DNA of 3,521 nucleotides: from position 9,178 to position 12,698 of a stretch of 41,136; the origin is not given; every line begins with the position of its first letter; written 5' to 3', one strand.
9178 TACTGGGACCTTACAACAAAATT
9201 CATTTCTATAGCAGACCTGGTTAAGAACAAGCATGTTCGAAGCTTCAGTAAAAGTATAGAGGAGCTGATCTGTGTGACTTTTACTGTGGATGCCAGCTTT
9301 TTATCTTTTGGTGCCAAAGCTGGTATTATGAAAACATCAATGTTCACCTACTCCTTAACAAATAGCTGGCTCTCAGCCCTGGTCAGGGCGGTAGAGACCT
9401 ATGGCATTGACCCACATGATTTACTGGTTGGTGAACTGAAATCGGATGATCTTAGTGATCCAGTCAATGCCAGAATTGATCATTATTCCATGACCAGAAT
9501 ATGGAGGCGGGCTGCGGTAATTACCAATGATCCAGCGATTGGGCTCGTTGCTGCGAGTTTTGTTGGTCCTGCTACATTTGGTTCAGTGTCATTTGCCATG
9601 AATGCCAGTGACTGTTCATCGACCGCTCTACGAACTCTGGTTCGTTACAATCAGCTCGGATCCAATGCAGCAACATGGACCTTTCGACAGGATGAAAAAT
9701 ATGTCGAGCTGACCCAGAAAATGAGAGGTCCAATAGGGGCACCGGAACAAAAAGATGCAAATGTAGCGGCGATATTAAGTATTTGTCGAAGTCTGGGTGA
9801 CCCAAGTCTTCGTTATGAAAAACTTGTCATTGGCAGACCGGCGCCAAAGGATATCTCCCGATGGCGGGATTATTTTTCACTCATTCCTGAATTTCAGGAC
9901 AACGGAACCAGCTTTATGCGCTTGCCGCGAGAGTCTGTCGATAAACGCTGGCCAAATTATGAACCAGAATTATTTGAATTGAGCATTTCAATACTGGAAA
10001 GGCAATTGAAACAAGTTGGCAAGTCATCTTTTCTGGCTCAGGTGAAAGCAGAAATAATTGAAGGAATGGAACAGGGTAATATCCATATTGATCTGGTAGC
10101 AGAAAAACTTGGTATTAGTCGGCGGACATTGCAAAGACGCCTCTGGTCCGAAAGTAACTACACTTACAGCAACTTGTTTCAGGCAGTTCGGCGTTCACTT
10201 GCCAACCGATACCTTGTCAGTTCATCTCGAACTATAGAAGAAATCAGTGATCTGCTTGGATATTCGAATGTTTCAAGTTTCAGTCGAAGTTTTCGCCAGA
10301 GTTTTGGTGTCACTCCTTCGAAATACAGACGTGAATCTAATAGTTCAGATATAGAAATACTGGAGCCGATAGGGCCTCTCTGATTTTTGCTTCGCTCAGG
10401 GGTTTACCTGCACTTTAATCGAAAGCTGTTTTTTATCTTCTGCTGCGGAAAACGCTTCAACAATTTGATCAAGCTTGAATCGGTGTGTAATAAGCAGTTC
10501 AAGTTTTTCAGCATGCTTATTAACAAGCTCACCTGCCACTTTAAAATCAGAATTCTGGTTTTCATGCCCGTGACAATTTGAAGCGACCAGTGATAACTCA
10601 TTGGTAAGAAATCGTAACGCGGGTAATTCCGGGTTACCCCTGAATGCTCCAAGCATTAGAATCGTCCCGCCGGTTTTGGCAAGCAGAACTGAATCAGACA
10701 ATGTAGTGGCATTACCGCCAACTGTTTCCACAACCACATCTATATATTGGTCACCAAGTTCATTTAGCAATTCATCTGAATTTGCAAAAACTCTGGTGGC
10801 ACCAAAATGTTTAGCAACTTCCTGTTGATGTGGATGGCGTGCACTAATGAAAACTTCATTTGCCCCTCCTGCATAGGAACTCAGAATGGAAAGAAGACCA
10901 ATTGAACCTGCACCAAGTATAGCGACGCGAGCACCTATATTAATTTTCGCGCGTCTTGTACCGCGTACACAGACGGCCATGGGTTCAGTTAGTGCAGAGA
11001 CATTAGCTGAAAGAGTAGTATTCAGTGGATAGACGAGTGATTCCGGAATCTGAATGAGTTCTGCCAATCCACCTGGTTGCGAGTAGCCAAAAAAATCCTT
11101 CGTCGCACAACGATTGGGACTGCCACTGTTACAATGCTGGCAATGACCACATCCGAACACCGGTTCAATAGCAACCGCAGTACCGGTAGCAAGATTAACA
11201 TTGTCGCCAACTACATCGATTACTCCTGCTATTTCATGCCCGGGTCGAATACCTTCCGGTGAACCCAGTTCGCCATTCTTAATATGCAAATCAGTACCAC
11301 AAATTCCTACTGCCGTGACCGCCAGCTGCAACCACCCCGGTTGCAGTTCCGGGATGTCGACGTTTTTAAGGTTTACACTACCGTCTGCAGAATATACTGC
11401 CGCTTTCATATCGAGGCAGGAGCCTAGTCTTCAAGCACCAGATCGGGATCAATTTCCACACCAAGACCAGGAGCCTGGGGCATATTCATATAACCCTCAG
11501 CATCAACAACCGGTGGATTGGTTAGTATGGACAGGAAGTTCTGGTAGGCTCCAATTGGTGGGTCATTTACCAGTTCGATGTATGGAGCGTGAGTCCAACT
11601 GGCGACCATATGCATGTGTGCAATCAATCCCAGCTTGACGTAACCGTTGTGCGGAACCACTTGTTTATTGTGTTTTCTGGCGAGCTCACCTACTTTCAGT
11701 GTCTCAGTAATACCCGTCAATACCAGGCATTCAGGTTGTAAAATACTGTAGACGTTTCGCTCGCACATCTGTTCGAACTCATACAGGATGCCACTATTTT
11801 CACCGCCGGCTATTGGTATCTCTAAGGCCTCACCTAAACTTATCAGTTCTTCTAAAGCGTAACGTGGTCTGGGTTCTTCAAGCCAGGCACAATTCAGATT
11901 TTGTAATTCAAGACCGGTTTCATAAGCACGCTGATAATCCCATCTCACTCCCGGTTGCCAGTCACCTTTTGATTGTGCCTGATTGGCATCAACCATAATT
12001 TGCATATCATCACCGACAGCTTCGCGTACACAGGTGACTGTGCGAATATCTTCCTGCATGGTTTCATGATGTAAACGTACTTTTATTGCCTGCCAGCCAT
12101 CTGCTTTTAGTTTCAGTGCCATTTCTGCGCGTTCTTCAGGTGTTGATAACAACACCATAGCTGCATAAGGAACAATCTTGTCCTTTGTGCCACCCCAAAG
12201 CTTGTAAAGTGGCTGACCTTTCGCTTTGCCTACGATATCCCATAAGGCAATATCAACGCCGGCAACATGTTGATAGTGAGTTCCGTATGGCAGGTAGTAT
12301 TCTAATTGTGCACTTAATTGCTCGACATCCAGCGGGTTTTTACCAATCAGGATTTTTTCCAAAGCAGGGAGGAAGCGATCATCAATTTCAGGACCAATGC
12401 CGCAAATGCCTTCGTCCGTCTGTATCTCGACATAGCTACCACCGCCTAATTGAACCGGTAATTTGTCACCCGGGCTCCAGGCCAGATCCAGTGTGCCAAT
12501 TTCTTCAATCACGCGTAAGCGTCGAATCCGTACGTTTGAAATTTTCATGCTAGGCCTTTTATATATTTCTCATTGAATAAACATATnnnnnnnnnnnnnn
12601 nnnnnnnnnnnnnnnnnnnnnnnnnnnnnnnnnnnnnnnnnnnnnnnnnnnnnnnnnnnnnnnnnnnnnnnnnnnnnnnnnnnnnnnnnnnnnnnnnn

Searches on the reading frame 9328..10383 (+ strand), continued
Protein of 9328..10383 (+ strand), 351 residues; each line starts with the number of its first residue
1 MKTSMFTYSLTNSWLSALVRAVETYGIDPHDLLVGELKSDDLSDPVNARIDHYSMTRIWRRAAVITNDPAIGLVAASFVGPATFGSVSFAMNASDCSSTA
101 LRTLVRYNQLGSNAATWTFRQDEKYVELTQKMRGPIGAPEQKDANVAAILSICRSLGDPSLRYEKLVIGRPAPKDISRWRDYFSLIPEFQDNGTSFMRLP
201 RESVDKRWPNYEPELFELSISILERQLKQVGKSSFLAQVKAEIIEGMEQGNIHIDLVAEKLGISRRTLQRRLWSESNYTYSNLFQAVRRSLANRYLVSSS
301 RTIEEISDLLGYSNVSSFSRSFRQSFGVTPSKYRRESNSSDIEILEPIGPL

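Call 18: find_encoding_contigs(protein=P0026, flank=10000, max_places=1)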
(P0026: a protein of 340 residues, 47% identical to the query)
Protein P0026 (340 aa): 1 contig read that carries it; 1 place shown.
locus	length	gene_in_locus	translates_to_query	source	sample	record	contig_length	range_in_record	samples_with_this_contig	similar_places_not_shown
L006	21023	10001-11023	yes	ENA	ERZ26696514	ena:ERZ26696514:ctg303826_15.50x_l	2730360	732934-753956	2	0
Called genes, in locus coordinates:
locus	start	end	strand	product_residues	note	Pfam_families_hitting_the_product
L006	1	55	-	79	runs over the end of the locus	PF20321:DUF6616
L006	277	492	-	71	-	PF12441:CopG_antitoxin (weak), PF14384:BrnA_antitoxin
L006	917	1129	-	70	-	PF12441:CopG_antitoxin, PF14384:BrnA_antitoxin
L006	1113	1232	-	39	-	-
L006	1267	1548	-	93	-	-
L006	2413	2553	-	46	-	-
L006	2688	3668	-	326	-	PF13795:HupE_UreJ_2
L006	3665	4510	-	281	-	PF13145:Rotamase_2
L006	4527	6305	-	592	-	PF12228:DUF3604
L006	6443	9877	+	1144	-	PF01558:POR, PF20169:DUF6537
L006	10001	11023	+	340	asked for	PF12625:Arabinose_bd, PF13518:HTH_28 (faint), PF12833:HTH_18, PF00165:HTH_AraC (weak)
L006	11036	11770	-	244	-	PF00106:adh_short, PF01370:Epimerase (weak), PF08659:KR, PF13561:adh_short_C2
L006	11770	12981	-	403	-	PF02746:MR_MLE_N, PF13378:MR_MLE_C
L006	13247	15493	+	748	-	PF07715:Plug, PF00593:TonB_dep_Rec_b-barrel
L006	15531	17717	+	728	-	PF01011:PQQ, PF13570:Beta-prop_ACSF4, PF13360:PQQ_2, PF01011:PQQ, PF13442:Cytochrome_CBB3 (weak)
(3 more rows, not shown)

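Call 19: find_encoding_contigs(protein=P0021, flank=10000, max_places=1)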
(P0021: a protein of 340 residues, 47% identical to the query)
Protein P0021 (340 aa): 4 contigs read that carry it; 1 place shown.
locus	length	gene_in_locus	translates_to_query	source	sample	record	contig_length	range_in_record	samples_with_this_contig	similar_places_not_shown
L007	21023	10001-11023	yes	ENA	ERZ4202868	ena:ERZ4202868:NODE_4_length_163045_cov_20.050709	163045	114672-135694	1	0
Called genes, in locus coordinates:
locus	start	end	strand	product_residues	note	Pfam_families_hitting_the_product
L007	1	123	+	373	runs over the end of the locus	PF05222:AlaDh_PNT_N, PF07992:Pyr_redox_2 (weak), PF01262:AlaDh_PNT_C, PF01488:Shikimate_DH (weak), PF00070:Pyr_redox (faint)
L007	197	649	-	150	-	-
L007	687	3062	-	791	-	PF00486:Trans_reg_C, PF13428:TPR_14 (faint), PF13424:TPR_12 (weak), PF13432:TPR_16 (weak), PF23914:TPR_CcmH_CycH (weak), PF14559:TPR_19 (weak), PF13414:TPR_11 (weak), PF13432:TPR_16 (weak), +10 more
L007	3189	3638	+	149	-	PF20134:DUF6524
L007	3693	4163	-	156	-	-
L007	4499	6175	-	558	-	PF12228:DUF3604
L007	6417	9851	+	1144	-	PF01558:POR, PF20169:DUF6537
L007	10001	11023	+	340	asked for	PF12625:Arabinose_bd, PF12833:HTH_18, PF00165:HTH_AraC (weak)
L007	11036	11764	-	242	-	PF00106:adh_short, PF01370:Epimerase (weak), PF08659:KR, PF13561:adh_short_C2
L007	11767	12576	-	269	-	PF00378:ECH_1, PF16113:ECH_2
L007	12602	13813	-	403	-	PF02746:MR_MLE_N, PF13378:MR_MLE_C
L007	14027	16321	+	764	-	PF07715:Plug, PF00593:TonB_dep_Rec_b-barrel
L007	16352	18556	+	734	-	PF01011:PQQ, PF13570:Beta-prop_ACSF4 (weak), PF13360:PQQ_2, PF01011:PQQ, PF13442:Cytochrome_CBB3 (weak)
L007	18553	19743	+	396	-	PF02746:MR_MLE_N (weak), PF13378:MR_MLE_C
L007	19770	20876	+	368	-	PF08240:ADH_N, PF16912:Glu_dehyd_C, PF00107:ADH_zinc_N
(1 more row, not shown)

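Call 20: find_encoding_contigs(protein=P0020, flank=10000, max_places=1)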
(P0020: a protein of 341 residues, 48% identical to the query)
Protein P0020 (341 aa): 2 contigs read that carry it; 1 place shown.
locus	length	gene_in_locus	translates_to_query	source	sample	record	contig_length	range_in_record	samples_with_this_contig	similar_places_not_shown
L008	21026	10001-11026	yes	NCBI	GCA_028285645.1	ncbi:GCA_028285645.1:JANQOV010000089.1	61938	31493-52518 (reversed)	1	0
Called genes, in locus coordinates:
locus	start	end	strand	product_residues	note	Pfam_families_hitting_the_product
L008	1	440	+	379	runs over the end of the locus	PF04107:GCS2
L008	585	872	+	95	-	-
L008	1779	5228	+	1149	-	PF01558:POR, PF20169:DUF6537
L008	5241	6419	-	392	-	PF02746:MR_MLE_N, PF13378:MR_MLE_C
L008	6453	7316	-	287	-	PF00753:Lactamase_B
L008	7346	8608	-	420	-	PF07690:MFS_1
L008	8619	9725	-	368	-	PF08240:ADH_N, PF16912:Glu_dehyd_C, PF00107:ADH_zinc_N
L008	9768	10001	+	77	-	-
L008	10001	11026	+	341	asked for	PF12625:Arabinose_bd, PF12833:HTH_18, PF00165:HTH_AraC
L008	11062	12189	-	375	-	PF02746:MR_MLE_N (weak), PF13378:MR_MLE_C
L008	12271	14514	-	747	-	PF01011:PQQ, PF13360:PQQ_2, PF13570:Beta-prop_ACSF4 (faint), PF07774:EMC1_C (faint), PF01011:PQQ, PF13360:PQQ_2, PF13442:Cytochrome_CBB3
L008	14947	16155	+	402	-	PF02746:MR_MLE_N, PF13378:MR_MLE_C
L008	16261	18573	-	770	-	PF07715:Plug, PF00593:TonB_dep_Rec_b-barrel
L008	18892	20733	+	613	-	PF00920:ILVD_EDD_N, PF24877:ILV_EDD_C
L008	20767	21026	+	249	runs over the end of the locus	PF00106:adh_short, PF01370:Epimerase (weak), PF08659:KR, PF13561:adh_short_C2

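Call 21: find_encoding_contigs(protein=P0007, flank=10000, max_places=1)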
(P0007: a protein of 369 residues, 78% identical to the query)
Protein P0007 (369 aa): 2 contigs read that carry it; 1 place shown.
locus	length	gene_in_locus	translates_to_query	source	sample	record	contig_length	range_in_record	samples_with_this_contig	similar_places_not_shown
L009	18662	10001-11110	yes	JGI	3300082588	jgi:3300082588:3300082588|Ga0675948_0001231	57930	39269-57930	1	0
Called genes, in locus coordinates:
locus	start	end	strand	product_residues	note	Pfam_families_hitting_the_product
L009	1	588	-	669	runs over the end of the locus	PF13450:NAD_binding_8, PF01593:Amino_oxidase (faint)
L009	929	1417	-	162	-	-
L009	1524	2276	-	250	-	PF13640:2OG-FeII_Oxy_3 (weak)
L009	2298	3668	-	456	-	PF11873:Mltc_N, PF01464:SLT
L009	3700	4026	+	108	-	-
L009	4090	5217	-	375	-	PF00266:Aminotran_5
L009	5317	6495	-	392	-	PF02746:MR_MLE_N (weak), PF13378:MR_MLE_C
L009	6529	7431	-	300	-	PF00753:Lactamase_B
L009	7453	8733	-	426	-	PF07690:MFS_1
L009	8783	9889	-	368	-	PF08240:ADH_N, PF16912:Glu_dehyd_C, PF00107:ADH_zinc_N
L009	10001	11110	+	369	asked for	PF12625:Arabinose_bd, PF12833:HTH_18, PF00165:HTH_AraC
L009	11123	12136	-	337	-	PF08240:ADH_N, PF16912:Glu_dehyd_C, PF00107:ADH_zinc_N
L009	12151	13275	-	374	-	PF02746:MR_MLE_N (weak), PF13378:MR_MLE_C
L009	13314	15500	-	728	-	PF01011:PQQ, PF13360:PQQ_2, PF13570:Beta-prop_ACSF4 (weak), PF01011:PQQ, PF13360:PQQ_2 (weak), PF13442:Cytochrome_CBB3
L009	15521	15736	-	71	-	-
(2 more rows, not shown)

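Call 22: find_encoding_contigs(protein=P0025, flank=10000, max_places=1)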
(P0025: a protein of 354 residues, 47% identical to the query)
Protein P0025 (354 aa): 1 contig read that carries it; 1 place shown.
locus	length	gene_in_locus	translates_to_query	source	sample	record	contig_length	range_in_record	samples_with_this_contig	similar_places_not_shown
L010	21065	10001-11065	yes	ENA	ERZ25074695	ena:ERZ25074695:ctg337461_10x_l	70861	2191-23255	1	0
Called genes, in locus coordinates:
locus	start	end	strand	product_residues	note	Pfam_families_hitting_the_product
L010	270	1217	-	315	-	PF00135:COesterase (weak), PF20434:BD-FAE, PF07859:Abhydrolase_3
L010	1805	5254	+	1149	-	PF01558:POR, PF20169:DUF6537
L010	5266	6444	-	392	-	PF02746:MR_MLE_N, PF13378:MR_MLE_C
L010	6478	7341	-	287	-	PF00753:Lactamase_B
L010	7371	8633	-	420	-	PF07690:MFS_1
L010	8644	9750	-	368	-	PF08240:ADH_N, PF16912:Glu_dehyd_C, PF00107:ADH_zinc_N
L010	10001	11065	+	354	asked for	PF12625:Arabinose_bd, PF12833:HTH_18, PF00165:HTH_AraC (weak)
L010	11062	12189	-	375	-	PF02746:MR_MLE_N (weak), PF13378:MR_MLE_C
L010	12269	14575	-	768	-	PF01011:PQQ, PF13360:PQQ_2, PF13570:Beta-prop_ACSF4 (weak), PF13360:PQQ_2, PF01011:PQQ, PF13360:PQQ_2, PF13442:Cytochrome_CBB3 (weak)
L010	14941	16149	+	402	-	PF02746:MR_MLE_N, PF13378:MR_MLE_C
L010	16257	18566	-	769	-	PF07715:Plug, PF00593:TonB_dep_Rec_b-barrel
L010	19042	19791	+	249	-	PF00106:adh_short, PF01370:Epimerase (faint), PF08659:KR, PF13561:adh_short_C2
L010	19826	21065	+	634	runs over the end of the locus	PF12228:DUF3604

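Call 60: search_solved_structures(query=window:9340-10383:+, max_evalue=0.001)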
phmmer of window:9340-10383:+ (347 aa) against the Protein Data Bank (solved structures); distinct sequences matched with E-value up to 0.001: 21.
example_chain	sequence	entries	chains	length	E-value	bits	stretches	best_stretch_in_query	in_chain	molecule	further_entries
8rcx_A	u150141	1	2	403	9e-12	48.1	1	52-331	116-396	HTH-type transcriptional regulator VirS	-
5chh_A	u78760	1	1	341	4.5e-10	42.5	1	169-331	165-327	AraC family transcriptional regulator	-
6swi_A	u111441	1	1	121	1.9e-09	40.5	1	238-333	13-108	Two-component response regulator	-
4fe4_A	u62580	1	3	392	2.7e-09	39.9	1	110-332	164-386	Xylose operon regulatory protein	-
4fe7_A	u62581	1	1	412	3.1e-09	39.7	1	111-332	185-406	Xylose operon regulatory protein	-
7w5w_J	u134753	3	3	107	1.9e-08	37.2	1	239-331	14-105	Regulatory protein SoxS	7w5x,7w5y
12aw_A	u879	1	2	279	2.9e-07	33.3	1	230-335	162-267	HYBRID TWO-COMPONENT SYSTEM PROTEIN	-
9gfp_A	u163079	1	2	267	2.9e-07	33.3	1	248-329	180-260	HTH-type transcriptional activator CsvR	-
9ca5_A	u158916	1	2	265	3e-07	33.2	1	230-329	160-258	AraC-family, transcriptional regulator Rns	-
6xiu_A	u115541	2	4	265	3e-07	33.2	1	230-329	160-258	Regulatory protein Rns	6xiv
9ca6_A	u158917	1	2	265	3e-07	33.2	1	230-329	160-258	Regulatory protein Rns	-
8vst_A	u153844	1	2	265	3e-07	33.2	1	230-329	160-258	Regulatory protein Rns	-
8vrq_A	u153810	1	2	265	3e-07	33.2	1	230-329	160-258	Regulatory protein Rns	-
3oio_A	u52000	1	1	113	1.2e-05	28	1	241-332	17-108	Transcriptional regulator (AraC-type DNA-binding domain-containing proteins)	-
1bl0_A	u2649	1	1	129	3.5e-05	26.4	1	242-344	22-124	PROTEIN (MULTIPLE ANTIBIOTIC RESISTANCE PROTEIN)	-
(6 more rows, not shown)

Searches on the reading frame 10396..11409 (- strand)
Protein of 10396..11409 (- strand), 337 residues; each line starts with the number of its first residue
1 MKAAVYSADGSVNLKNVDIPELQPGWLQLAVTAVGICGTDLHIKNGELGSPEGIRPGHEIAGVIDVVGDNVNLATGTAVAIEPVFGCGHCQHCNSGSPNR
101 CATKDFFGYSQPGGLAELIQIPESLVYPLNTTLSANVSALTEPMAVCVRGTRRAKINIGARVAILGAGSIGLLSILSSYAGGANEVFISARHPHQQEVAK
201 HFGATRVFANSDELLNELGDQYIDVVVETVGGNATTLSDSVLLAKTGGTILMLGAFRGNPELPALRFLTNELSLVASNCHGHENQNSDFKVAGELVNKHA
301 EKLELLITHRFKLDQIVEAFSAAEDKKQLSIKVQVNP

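Call 9: search_protein_families(library=pfam, proteins=[window:10396-11409:-])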
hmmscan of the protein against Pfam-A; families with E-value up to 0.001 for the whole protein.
window:10396-11409:- (337 aa): 4 families
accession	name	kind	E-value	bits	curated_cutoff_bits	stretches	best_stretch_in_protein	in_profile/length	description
PF08240.17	ADH_N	-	5.2e-24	84.9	23.5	1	23-129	1-102/104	Alcohol dehydrogenase GroES-like domain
PF00107.32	ADH_zinc_N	-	5e-16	59.3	31.8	1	170-286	2-117/129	Zinc-binding dehydrogenase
PF16912.11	Glu_dehyd_C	-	7.8e-11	42.3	34.9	1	136-326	2-204/211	Glucose dehydrogenase C-terminus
PF13602.12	ADH_zinc_N_2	-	3.5e-08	34.9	27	1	203-327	2-127/134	Zinc-binding dehydrogenase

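Call 12: search_protein_families(library=ncbifam, proteins=[window:10396-11409:-])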
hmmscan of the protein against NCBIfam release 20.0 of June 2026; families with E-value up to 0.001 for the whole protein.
window:10396-11409:- (337 aa): 21 families
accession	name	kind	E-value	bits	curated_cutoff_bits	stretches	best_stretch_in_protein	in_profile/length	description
NF041097.1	keto_inos_dh_IolM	equivalog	6e-44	150.2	450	1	9-331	37-385/389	scyllo-inosose 3-dehydrogenase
NF003808.0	PRK05396.1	equivalog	2.6e-42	144.9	380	1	9-326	10-331/341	L-threonine 3-dehydrogenase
TIGR00692.1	tdh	equivalog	2.1e-40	138.8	458.35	1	11-322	10-327/340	L-threonine 3-dehydrogenase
NF007375.0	PRK09880.1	equivalog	3.7e-40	137.8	469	1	8-335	12-341/344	L-idonate 5-dehydrogenase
NF007489.0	PRK10083.1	equivalog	1.2e-39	136.2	376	1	1-334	1-334/339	Zn-dependent oxidoreductase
NF007642.0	PRK10309.1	equivalog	1.4e-34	119.8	550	1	1-324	1-334/347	galactitol-1-phosphate 5-dehydrogenase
TIGR03451.1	mycoS_dep_FDH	equivalog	7e-28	97.5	512.9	2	8-102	10-105/358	S-(hydroxymethyl)mycothiol dehydrogenase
TIGR03989.1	Rxyl_3153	subfamily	1.2e-26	93.8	440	2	3-102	5-106/370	NDMA-dependent alcohol dehydrogenase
NF006940.0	PRK09422.1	equivalog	6e-26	91.2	344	1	1-284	1-290/338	alcohol dehydrogenase AdhP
NF010344.0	PRK13771.1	subfamily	7.8e-26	90.8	349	1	1-329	1-326/334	putative alcohol dehydrogenase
TIGR02822.1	adh_fam_2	subfamily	2e-24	86.3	283.5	1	9-216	12-222/329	zinc-binding alcohol dehydrogenase family protein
NF047908.1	AldhRedAhr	equivalog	4.2e-23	81.8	470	1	7-286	11-292/335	NADPH-dependent aldehyde reductase Ahr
TIGR03366.1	HpnZ_proposed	hypoth_equivalog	7.3e-23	81.2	328.1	1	20-260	1-259/315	putative phosphonate catabolism associated alcohol dehydrogenase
NF041172.1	AcrlCoa_red_Thmprot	equivalog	4e-21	75.3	500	1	1-329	1-327/334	acryloyl-CoA reductase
TIGR02818.1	adh_III_F_hyde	equivalog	3.1e-19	69.3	543.95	2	3-102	4-106/368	S-(hydroxymethyl)glutathione dehydrogenase/class III alcohol dehydrogenase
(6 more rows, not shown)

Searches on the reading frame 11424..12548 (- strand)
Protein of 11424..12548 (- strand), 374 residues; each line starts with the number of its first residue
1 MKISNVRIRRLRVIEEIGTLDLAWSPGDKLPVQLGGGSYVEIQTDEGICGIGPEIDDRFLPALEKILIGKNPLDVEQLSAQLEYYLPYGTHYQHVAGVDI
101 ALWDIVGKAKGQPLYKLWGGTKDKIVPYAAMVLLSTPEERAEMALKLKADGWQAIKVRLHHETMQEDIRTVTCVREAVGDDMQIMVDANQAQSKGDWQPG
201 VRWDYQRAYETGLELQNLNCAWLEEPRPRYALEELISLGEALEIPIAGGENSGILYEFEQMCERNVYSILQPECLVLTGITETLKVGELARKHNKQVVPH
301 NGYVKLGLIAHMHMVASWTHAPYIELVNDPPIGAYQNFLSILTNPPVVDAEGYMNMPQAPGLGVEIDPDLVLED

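Call 9: search_protein_families(library=pfam, proteins=[window:11424-12548:-])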
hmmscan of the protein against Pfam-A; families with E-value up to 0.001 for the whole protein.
window:11424-12548:- (374 aa): 2 families
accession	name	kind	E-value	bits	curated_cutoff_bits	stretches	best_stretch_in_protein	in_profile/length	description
PF13378.12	MR_MLE_C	-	1.2e-48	166.1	29.4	1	141-369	3-218/219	Enolase C-terminal domain-like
PF02746.21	MR_MLE_N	-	1.9e-08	34.9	22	1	40-119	31-117/117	Mandelate racemase / muconate lactonizing enzyme, N-terminal domain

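Call 12: search_protein_families(library=ncbifam, proteins=[window:11424-12548:-])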
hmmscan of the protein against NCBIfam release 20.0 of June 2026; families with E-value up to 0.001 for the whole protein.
window:11424-12548:- (374 aa): 15 families
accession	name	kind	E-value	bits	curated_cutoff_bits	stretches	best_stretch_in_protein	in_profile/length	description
NF040866.1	AraD_Arch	equivalog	3.3e-41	141.5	650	1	93-370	102-365/372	arabinonate dehydratase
NF047820.1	TalGalacDh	equivalog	8.3e-39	133.6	500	1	64-366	73-356/371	L-talarate/galactarate dehydratase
NF010624.0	PRK14017.1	equivalog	2.4e-37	128.9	311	1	39-373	17-359/382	galactonate dehydratase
NF011968.0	PRK15440.1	equivalog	2.5e-28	99.1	393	1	63-372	90-389/395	L-rhamnonate dehydratase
NF040790.2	glucon_galact_dh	equivalog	4.3e-27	94.9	750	1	63-371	58-366/390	bifunctional D-gluconate/D-galactonate dehydratase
NF043051.1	ManoateDhtManD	equivalog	1.1e-18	67.2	550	2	40-160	20-151/403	D-mannonate dehydratase ManD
TIGR02534.1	mucon_cyclo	subfamily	6.3e-17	61.7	334.95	1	54-371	65-362/368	muconate/chloromuconate family cycloisomerase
NF011654.0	PRK15072.1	subfamily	2e-16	59.9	430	2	40-159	20-150/404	D-galactonate dehydratase family protein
NF043002.1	HProlDhtase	equivalog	4.2e-16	58.8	500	1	22-192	20-198/366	cis-3-hydroxy-L-proline dehydratase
TIGR01928.1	menC_lowGC_arch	equivalog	2.7e-13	49.7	200.65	1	82-298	79-279/325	o-succinylbenzoate synthase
NF042940.1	racemase_DgcA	equivalog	4.7e-11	42.5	400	1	81-297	74-266/323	N-acetyl-D-Glu racemase DgcA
NF011708.0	PRK15129.1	equivalog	3.3e-10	39.5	343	1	81-192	77-181/321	L-Ala-D/L-Glu epimerase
NF041118.1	A_G_epim_Thtga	equivalog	9.1e-10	38.2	500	1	93-296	96-286/341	L-Ala-D/L-Glu epimerase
TIGR01927.1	menC_gam_Gplu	equivalog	7.8e-06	25.4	130.55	1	133-274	106-239/307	o-succinylbenzoate synthase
NF002782.0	PRK02901.1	equivalog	1.7e-05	24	288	1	126-249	79-191/328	o-succinylbenzoate synthase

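Call 62: search_solved_structures(query=window:11424-12548:-, max_evalue=1e-20)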
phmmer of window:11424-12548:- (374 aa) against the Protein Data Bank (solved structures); distinct sequences matched with E-value up to 1e-20: 29.
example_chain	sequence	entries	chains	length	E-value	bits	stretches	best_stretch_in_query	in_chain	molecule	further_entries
5olc_A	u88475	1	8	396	2e-33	119.2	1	59-370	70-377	Galactonate dehydratase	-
3bjs_A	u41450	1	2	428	2.2e-33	119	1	94-370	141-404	Mandelate racemase/muconate lactonizing enzyme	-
2pp0_A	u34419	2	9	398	4.8e-33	117.9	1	66-325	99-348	L-talarate/Galactarate Dehydratase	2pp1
3sjn_A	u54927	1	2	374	1.1e-32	116.7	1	58-371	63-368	Mandelate racemase/muconate lactonizing protein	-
2pp3_A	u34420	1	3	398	1.3e-32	116.5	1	66-325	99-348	L-talarate/galactarate dehydratase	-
3tcs_A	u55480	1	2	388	2.6e-31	112.2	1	78-370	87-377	Racemase, putative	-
4ggb_A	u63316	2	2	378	7.1e-29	104.2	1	39-372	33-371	Putative uncharacterized protein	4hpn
3u4f_A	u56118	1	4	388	8.4e-29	103.9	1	77-370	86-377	Mandelate racemase/muconate lactonizing enzyme family protein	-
5xd7_A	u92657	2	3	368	4.9e-27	98.1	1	63-351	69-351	3,6-anhydro-alpha-L-galactonate cycloisomerase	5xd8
5xd9_A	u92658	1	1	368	8.2e-27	97.4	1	63-351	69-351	3,6-anhydro-alpha-L-galactonate cycloisomerase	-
3t8q_A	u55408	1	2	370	1.7e-26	96.4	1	65-369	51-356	Mandelate racemase/muconate lactonizing enzyme family protein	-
1rvk_A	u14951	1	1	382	7.6e-26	94.2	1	54-368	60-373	isomerase/lactonizing enzyme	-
4hcd_A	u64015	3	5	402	9.1e-26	94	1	54-368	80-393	Isomerase/lactonizing enzyme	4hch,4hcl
4mmw_A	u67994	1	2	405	9.3e-26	93.9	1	54-368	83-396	Isomerase/lactonizing enzyme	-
3t9p_A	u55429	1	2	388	1.5e-25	93.2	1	78-369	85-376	Mandelate racemase/muconate lactonizing enzyme family protein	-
2pod_A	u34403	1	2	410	7.2e-22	81.1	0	39-128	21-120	Mandelate racemase / muconate lactonizing enzyme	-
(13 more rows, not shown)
